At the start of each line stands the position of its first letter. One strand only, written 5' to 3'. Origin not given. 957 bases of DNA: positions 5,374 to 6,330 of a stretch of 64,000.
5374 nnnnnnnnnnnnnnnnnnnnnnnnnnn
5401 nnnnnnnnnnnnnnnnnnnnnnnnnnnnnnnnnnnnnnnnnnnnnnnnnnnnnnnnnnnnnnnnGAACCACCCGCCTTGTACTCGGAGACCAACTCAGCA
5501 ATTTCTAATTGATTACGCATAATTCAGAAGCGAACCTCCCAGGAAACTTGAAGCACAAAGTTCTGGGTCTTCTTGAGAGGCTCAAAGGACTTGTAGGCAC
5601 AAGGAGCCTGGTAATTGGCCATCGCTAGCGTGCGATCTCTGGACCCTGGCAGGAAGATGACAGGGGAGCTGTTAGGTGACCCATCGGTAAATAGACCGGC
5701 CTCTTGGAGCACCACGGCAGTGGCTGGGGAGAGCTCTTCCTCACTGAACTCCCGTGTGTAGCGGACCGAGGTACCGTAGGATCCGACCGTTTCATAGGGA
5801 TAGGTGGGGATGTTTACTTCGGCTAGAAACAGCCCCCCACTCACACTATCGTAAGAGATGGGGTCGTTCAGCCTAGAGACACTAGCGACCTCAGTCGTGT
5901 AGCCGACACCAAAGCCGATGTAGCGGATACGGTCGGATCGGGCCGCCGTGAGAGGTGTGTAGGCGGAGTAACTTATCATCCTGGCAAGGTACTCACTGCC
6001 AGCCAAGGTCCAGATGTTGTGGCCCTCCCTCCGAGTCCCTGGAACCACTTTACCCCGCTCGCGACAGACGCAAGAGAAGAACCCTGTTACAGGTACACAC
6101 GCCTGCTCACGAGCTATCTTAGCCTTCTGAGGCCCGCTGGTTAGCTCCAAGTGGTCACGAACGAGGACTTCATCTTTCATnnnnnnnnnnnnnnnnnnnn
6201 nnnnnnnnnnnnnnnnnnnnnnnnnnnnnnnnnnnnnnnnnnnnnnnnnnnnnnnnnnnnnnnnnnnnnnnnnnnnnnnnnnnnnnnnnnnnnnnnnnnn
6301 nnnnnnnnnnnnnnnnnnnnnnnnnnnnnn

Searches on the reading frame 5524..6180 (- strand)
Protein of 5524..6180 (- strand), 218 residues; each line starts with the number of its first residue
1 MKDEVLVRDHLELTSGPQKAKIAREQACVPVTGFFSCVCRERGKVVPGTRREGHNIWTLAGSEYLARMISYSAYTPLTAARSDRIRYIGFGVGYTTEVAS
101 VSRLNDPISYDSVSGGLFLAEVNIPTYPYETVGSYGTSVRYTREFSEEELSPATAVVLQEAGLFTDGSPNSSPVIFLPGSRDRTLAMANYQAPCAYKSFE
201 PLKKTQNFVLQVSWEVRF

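Call 7: search_protein_families(library=pfam, proteins=[window:5524-6180:-], max_evalue=0.01)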
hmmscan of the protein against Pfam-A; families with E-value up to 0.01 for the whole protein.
window:5524-6180:- (218 aa): 0 families

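Call 11: search_protein_families(library=phrogs, proteins=[window:5524-6180:-], max_evalue=0.01)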
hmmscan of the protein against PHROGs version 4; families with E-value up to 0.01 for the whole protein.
window:5524-6180:- (218 aa): 1 family
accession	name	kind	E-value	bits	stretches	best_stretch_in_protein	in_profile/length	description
phrog_5417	-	unknown function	7.2e-05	23.7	1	50-218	28-156/156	-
